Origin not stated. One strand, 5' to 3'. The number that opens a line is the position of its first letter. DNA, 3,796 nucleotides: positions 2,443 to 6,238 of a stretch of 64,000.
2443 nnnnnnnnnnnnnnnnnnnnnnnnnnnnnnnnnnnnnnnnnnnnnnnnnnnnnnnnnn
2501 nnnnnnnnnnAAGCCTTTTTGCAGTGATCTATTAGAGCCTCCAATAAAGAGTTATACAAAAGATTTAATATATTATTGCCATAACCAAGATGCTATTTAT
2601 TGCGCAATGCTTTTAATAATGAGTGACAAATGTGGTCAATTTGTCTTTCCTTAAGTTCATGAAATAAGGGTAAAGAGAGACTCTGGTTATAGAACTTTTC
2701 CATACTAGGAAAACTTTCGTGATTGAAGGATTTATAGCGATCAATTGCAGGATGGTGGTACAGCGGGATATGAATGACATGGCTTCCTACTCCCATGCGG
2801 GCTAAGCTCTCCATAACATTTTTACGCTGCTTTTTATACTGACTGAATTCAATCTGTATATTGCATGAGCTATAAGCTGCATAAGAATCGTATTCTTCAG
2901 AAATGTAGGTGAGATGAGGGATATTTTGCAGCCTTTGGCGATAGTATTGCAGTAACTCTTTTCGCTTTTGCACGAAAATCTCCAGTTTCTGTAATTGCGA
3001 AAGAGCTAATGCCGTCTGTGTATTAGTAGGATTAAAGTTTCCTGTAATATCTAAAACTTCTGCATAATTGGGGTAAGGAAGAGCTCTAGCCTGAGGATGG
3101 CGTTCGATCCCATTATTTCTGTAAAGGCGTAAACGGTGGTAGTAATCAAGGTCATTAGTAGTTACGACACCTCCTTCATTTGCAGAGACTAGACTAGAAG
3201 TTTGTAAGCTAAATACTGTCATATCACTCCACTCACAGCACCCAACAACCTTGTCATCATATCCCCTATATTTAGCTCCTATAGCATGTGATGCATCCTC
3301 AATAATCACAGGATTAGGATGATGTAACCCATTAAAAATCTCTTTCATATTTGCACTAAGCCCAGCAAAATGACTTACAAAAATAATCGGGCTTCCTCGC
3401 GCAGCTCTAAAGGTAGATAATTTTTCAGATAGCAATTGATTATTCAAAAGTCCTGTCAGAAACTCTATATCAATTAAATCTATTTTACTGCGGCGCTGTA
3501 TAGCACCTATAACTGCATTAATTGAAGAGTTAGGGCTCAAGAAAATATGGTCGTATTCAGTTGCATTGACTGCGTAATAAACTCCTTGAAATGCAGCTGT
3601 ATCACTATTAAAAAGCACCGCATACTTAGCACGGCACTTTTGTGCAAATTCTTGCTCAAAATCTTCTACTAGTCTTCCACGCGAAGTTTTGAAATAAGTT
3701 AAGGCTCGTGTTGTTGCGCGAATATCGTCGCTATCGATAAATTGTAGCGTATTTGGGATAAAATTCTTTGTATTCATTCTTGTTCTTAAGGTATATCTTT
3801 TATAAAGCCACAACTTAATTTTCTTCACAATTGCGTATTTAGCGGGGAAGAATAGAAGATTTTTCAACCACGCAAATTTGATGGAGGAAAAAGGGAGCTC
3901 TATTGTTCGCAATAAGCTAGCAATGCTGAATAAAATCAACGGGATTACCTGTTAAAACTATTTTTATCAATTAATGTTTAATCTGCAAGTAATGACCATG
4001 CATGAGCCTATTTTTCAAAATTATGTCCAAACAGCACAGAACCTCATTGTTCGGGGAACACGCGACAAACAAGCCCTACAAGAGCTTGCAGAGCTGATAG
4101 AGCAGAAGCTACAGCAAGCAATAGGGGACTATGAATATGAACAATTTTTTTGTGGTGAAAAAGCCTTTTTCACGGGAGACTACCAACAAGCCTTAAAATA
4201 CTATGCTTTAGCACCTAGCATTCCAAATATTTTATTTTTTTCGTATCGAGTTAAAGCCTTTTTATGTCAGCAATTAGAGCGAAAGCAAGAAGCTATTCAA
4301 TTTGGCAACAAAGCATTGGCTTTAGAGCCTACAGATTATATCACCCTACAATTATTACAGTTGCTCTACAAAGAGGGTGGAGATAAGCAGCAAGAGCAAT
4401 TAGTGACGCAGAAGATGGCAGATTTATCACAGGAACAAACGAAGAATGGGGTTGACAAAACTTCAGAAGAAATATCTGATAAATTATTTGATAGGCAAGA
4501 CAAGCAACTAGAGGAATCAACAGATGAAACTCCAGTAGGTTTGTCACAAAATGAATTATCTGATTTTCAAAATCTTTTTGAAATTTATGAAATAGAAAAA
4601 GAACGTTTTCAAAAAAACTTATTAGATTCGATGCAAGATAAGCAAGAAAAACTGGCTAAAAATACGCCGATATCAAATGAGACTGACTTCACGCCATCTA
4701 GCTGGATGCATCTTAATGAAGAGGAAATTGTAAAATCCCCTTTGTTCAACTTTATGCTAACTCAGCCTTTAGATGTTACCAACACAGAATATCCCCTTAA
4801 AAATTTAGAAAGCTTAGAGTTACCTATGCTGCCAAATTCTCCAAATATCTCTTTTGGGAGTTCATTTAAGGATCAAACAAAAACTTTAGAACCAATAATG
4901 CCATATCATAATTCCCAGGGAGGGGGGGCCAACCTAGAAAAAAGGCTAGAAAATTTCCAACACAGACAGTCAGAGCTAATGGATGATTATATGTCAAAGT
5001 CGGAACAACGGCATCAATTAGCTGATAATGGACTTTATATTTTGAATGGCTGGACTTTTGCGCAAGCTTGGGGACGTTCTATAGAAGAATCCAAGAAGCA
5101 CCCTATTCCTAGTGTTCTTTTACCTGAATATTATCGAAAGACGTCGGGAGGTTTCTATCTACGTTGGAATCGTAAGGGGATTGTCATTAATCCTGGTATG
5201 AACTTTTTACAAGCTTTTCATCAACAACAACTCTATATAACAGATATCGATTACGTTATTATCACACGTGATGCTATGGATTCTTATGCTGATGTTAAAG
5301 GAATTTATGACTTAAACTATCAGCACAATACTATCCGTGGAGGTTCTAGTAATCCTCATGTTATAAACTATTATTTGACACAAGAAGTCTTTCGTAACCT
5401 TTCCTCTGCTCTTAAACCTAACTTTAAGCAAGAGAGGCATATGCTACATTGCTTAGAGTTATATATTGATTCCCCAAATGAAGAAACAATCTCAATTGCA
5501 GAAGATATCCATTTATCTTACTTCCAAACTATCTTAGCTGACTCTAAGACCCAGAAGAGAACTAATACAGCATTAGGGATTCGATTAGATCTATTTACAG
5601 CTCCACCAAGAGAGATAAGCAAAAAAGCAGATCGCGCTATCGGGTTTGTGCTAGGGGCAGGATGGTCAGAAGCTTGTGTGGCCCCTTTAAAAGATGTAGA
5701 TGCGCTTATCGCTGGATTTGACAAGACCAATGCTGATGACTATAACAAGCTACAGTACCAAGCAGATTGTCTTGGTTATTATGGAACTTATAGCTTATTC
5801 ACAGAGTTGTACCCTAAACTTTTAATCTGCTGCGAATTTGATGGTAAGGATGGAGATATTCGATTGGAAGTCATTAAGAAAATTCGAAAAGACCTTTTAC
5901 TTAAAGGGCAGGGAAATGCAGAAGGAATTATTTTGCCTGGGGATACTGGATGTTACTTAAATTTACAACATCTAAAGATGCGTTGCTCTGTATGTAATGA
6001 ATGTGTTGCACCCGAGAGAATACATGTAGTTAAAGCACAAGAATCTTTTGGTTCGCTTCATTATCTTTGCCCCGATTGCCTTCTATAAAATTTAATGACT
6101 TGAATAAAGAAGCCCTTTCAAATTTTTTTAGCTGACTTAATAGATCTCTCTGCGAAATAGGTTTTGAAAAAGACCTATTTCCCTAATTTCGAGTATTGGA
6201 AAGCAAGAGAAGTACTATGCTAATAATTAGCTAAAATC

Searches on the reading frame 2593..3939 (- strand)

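Call 42: search_protein_families(library=pfam, proteins=[window:2593-3939:-], max_evalue=0.00001)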
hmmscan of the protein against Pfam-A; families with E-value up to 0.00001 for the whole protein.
window:2593-3939:- (448 aa): 1 family
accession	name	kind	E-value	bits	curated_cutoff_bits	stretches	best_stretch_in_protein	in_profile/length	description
PF01041.23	DegT_DnrJ_EryC1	-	2.1e-54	185.6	19.8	1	68-441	3-359/360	DegT/DnrJ/EryC1/StrS aminotransferase family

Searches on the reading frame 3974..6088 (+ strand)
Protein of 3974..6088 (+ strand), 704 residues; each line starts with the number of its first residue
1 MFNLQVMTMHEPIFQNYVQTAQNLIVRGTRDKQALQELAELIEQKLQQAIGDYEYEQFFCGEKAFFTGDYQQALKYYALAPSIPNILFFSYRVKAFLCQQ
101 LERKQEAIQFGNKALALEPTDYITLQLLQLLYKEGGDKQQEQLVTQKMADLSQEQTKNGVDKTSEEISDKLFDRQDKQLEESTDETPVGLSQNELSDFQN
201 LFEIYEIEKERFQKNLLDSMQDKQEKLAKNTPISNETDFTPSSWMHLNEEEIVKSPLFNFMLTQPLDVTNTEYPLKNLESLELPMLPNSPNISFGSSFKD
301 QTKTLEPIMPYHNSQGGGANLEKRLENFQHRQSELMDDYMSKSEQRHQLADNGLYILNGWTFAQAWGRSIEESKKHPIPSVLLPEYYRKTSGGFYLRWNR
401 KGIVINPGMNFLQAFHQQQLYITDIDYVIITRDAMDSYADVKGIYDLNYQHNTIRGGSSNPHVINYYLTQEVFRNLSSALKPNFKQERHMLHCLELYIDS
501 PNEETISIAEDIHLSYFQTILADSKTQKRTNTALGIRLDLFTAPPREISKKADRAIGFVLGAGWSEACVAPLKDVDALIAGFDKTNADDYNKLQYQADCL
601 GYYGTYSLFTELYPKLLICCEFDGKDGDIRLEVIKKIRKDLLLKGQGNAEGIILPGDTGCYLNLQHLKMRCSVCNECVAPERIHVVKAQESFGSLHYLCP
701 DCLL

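Call 9: search_protein_families(library=pfam, proteins=[window:3974-6088:+])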
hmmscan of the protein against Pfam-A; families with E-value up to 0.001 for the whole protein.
window:3974-6088:+ (704 aa): 1 family
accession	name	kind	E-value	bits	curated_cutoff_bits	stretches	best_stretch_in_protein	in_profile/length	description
PF07719.23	TPR_2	-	0.00041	20.7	27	0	91-121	4-34/34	Tetratricopeptide repeat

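Call 30: find_encoding_contigs(protein=window:3974-6088:+, flank=10000, max_places=3)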
Protein window:3974-6088:+ (704 aa): 1 contig read that carries it; 1 place shown.
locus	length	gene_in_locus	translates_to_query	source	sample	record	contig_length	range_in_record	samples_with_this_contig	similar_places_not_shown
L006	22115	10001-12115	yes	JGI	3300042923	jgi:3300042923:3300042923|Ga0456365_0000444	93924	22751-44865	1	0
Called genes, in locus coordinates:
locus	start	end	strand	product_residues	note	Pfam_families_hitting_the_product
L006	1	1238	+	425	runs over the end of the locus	PF00579:tRNA-synt_1b, PF22421:SYY_C-terminal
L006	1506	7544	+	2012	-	-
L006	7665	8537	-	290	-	-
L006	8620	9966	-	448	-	PF01041:DegT_DnrJ_EryC1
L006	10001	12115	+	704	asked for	-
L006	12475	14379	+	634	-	-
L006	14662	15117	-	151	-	PF02580:Tyr_Deacylase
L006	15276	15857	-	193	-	PF05974:DUF892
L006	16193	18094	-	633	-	PF00005:ABC_tran, PF02463:SMC_N (faint), PF13555:AAA_29 (faint), PF13304:AAA_21 (faint), PF12848:ABC_tran_Xtn, PF00005:ABC_tran, PF16326:ABC_tran_CTD (weak)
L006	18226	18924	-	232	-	PF00072:Response_reg, PF00486:Trans_reg_C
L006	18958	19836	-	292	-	PF02811:PHP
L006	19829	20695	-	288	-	PF01565:FAD_binding_4, PF02873:MurB_C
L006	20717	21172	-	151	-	PF01029:NusB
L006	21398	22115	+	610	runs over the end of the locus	-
